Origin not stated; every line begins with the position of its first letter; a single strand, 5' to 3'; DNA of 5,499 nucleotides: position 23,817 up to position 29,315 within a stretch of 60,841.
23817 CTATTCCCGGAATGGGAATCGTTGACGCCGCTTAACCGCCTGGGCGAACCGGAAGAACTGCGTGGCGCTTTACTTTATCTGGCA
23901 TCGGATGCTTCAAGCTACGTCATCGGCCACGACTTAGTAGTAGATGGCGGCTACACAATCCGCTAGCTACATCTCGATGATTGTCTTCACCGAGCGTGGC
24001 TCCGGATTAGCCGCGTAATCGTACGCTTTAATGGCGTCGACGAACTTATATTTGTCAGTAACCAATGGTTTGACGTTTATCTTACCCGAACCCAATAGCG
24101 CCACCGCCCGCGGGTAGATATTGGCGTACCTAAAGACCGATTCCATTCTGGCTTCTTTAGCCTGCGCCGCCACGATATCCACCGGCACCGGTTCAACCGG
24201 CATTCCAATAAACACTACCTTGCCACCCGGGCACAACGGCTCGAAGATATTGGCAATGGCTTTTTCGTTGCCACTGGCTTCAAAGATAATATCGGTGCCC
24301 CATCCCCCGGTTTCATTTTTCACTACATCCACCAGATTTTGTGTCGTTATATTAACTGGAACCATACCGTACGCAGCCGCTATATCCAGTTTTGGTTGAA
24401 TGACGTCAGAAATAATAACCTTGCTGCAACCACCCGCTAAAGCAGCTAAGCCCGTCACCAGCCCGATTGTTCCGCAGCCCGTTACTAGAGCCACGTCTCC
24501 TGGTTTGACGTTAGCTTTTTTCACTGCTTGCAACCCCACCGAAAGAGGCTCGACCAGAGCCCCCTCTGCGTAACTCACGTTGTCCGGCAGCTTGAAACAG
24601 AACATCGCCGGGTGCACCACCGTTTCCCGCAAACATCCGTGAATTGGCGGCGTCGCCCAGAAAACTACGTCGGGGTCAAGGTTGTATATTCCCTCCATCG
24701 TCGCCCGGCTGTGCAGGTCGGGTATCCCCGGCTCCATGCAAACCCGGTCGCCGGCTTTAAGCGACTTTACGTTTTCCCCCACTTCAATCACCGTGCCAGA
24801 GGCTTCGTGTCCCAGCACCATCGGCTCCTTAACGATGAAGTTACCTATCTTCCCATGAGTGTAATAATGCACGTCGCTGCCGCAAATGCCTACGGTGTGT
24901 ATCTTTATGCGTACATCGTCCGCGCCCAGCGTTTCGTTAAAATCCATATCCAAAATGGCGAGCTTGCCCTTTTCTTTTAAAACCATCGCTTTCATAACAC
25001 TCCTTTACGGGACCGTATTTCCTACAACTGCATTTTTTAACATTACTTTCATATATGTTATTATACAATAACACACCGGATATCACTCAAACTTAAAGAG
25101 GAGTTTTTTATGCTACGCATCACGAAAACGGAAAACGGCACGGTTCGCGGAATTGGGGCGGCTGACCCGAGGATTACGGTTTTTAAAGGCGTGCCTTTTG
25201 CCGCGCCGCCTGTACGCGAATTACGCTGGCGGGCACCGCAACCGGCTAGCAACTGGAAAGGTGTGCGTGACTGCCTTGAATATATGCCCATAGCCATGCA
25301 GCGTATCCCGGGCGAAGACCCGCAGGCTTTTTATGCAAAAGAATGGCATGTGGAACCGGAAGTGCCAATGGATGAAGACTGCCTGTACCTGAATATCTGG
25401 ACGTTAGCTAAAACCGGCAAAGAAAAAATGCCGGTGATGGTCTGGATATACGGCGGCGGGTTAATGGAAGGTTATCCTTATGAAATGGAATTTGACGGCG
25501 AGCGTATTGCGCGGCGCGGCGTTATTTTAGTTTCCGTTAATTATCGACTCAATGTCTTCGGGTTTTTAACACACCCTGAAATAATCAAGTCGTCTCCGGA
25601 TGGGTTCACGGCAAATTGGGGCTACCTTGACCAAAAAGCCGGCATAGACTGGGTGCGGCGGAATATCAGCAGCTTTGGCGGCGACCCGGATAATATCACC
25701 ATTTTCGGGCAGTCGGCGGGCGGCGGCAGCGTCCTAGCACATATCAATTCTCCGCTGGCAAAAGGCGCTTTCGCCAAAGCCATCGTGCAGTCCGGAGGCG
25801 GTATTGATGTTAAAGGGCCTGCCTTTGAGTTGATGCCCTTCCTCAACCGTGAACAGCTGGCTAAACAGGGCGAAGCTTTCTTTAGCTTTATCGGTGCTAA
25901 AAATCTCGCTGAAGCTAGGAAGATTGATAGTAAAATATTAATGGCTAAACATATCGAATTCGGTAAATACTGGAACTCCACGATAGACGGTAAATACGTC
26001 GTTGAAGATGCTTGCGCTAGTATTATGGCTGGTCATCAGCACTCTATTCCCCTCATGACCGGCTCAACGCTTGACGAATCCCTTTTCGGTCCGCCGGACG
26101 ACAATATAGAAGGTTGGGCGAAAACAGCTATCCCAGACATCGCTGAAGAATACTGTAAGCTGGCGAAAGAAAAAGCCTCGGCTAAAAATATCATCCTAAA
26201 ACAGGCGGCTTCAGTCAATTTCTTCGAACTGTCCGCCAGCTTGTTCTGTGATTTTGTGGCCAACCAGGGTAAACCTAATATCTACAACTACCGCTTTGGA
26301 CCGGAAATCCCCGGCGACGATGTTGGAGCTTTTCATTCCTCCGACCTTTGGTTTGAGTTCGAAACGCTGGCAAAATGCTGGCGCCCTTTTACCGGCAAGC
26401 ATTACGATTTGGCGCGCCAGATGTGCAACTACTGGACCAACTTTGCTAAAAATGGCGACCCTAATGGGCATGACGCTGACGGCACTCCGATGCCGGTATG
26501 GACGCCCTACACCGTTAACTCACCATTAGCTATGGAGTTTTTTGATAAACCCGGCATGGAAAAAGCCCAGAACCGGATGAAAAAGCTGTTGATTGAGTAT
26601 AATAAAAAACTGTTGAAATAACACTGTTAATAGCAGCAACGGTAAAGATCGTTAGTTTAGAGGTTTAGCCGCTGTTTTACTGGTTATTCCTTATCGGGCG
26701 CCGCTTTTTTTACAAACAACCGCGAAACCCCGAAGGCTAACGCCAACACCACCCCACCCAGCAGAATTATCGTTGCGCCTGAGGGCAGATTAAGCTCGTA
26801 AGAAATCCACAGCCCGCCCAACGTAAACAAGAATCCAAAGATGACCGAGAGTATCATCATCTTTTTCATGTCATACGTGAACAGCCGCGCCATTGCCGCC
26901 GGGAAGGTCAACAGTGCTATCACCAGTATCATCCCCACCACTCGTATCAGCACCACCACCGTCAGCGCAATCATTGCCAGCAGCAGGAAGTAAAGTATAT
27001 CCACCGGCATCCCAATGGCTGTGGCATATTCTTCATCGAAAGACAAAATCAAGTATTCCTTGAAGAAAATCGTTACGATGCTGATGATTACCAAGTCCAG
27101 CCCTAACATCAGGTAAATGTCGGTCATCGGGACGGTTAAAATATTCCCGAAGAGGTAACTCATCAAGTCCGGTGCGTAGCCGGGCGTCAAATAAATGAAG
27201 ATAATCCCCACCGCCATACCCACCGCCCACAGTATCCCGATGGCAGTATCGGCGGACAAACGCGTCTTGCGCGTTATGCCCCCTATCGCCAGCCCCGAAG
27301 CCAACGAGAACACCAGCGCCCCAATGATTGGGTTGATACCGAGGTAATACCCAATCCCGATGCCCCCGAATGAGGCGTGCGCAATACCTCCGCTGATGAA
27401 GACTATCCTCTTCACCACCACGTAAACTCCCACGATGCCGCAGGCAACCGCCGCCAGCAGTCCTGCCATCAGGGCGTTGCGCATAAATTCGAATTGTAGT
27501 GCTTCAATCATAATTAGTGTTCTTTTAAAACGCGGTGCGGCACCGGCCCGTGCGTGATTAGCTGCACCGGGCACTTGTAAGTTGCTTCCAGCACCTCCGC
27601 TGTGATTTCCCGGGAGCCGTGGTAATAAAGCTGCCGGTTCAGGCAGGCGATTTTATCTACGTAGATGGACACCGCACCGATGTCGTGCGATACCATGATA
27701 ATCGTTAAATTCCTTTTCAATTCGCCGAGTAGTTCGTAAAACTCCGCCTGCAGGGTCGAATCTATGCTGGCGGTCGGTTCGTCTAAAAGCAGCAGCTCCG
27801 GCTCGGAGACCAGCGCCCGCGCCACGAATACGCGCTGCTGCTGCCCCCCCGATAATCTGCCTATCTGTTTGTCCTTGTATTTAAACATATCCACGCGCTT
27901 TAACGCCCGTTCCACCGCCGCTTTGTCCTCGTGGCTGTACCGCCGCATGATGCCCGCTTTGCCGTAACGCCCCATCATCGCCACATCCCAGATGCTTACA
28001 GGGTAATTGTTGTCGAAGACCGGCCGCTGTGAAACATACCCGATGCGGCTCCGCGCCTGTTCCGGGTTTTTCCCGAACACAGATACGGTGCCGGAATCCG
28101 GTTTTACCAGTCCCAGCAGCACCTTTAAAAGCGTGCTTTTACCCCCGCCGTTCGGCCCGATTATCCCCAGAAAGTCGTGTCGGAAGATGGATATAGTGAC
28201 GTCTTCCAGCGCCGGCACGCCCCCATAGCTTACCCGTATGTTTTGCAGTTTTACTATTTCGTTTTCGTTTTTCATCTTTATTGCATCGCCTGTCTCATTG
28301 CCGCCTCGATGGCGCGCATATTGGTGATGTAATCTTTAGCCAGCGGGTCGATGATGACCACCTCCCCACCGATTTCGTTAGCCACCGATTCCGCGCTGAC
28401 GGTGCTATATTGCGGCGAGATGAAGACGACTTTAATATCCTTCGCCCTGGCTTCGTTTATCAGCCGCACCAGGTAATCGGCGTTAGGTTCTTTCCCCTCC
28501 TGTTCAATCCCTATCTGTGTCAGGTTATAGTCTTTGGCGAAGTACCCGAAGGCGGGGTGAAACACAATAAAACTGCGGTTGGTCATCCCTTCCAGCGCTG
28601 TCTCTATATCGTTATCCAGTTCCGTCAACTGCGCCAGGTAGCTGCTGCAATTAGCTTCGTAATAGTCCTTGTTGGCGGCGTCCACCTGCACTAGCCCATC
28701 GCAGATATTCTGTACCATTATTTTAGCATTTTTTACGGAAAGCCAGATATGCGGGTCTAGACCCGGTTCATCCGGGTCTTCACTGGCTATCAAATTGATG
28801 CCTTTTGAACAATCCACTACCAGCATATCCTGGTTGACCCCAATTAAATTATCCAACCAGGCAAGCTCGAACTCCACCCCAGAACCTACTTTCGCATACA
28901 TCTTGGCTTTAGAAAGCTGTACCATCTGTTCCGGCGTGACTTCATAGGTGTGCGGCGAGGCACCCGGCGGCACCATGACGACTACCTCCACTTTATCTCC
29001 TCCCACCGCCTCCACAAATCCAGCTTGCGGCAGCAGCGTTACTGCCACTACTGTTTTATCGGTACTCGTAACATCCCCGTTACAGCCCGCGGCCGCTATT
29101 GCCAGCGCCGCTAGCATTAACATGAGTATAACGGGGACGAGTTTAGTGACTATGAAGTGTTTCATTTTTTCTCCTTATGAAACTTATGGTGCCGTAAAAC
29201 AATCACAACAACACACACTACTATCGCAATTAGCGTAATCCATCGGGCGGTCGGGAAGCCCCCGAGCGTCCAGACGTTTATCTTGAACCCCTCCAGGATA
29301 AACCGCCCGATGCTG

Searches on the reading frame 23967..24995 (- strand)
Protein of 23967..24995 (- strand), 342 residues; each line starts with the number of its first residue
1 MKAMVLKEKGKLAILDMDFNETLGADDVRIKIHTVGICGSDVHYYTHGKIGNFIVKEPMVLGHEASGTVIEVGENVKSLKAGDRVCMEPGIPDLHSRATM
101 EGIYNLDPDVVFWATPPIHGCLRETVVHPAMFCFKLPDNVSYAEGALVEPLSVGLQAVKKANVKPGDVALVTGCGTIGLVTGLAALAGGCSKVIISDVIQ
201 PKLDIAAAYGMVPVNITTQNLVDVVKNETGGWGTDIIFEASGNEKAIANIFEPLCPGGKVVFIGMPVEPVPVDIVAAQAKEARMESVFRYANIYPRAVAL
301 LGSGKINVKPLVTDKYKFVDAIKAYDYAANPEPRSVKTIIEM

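Call 65: search_protein_families(library=ncbifam, proteins=[window:23967-24995:-], max_evalue=1e-10)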
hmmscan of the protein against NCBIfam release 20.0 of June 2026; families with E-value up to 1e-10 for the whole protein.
window:23967-24995:- (342 aa): 18 families
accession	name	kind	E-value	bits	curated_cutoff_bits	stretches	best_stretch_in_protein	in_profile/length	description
NF003808.0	PRK05396.1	equivalog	1.1e-51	175.8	380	1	1-330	1-330/341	L-threonine 3-dehydrogenase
NF007375.0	PRK09880.1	equivalog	4.2e-51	173.7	469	1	23-331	25-333/344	L-idonate 5-dehydrogenase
TIGR00692.1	tdh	equivalog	2.8e-49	168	458.35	1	14-327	13-327/340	L-threonine 3-dehydrogenase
NF041097.1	keto_inos_dh_IolM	equivalog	3.6e-49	167.4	450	1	9-330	37-379/389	scyllo-inosose 3-dehydrogenase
NF007489.0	PRK10083.1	equivalog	4.5e-38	131.1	376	1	1-340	1-335/339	Zn-dependent oxidoreductase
NF007642.0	PRK10309.1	equivalog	4.9e-30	104.9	550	1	1-264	1-260/347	galactitol-1-phosphate 5-dehydrogenase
TIGR03451.1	mycoS_dep_FDH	equivalog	8.2e-28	97.2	512.9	2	140-326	150-344/358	S-(hydroxymethyl)mycothiol dehydrogenase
TIGR03989.1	Rxyl_3153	subfamily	6.8e-26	91.4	440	2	121-326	140-356/370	NDMA-dependent alcohol dehydrogenase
NF006940.0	PRK09422.1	equivalog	2e-24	86.2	344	1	1-275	1-271/338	alcohol dehydrogenase AdhP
TIGR03366.1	HpnZ_proposed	hypoth_equivalog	1.3e-21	77.1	328.1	1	127-276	116-267/315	putative phosphonate catabolism associated alcohol dehydrogenase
NF010344.0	PRK13771.1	subfamily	2.4e-21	76.1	349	1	1-330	1-322/334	putative alcohol dehydrogenase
TIGR01202.1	bchC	equivalog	8.6e-21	74.4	291.25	1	2-340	3-307/308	chlorophyll synthesis pathway protein BchC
TIGR03201.1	dearomat_had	equivalog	8.3e-20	71.2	338.65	1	16-315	15-324/349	6-hydroxycyclohex-1-ene-1-carbonyl-CoA dehydrogenase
NF041172.1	AcrlCoa_red_Thmprot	equivalog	1.9e-19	69.8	500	1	1-269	1-260/334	acryloyl-CoA reductase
TIGR02824.1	quinone_pig3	subfamily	1.8e-18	66.6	296.8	0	120-265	92-239/325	putative NAD(P)H quinone oxidoreductase, PIG3 family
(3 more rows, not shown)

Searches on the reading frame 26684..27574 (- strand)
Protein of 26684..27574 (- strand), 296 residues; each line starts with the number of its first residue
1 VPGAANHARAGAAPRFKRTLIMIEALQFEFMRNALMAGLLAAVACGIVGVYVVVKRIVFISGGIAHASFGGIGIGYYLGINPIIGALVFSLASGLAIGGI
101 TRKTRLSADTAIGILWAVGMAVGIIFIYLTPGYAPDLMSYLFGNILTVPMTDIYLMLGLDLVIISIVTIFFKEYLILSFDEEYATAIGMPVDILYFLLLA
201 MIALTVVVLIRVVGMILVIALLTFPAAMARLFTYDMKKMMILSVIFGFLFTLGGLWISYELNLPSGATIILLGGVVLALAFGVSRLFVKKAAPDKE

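Call 90: search_protein_families(library=pfam, proteins=[window:26684-27574:-], max_evalue=0.00001)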
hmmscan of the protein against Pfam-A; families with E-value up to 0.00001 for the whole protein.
window:26684-27574:- (296 aa): 2 families
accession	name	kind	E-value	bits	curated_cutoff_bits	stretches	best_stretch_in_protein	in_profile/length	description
PF00950.22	ABC-3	-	8.6e-79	265.1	20.1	1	27-281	1-255/258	ABC 3 transport family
PF01032.23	FecCD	-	4.1e-09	36.4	26.5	1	82-279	102-307/311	FecCD transport family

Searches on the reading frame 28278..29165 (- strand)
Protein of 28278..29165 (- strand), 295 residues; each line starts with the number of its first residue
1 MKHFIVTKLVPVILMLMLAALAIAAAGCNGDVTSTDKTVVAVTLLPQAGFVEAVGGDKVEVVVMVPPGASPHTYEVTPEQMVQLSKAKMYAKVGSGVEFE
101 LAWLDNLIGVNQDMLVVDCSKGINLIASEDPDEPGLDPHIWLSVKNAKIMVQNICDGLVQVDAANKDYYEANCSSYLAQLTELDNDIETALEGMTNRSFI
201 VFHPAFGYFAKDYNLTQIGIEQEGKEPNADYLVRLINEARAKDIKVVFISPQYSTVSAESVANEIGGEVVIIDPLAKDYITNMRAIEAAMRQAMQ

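Call 90: search_protein_families(library=pfam, proteins=[window:28278-29165:-], max_evalue=0.00001)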
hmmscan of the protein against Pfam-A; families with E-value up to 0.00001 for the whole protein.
window:28278-29165:- (295 aa): 1 family
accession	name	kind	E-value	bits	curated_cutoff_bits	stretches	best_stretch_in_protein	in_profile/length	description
PF01297.22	ZnuA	-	3.4e-73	246.8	29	1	40-292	1-262/263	Zinc-uptake complex component A periplasmic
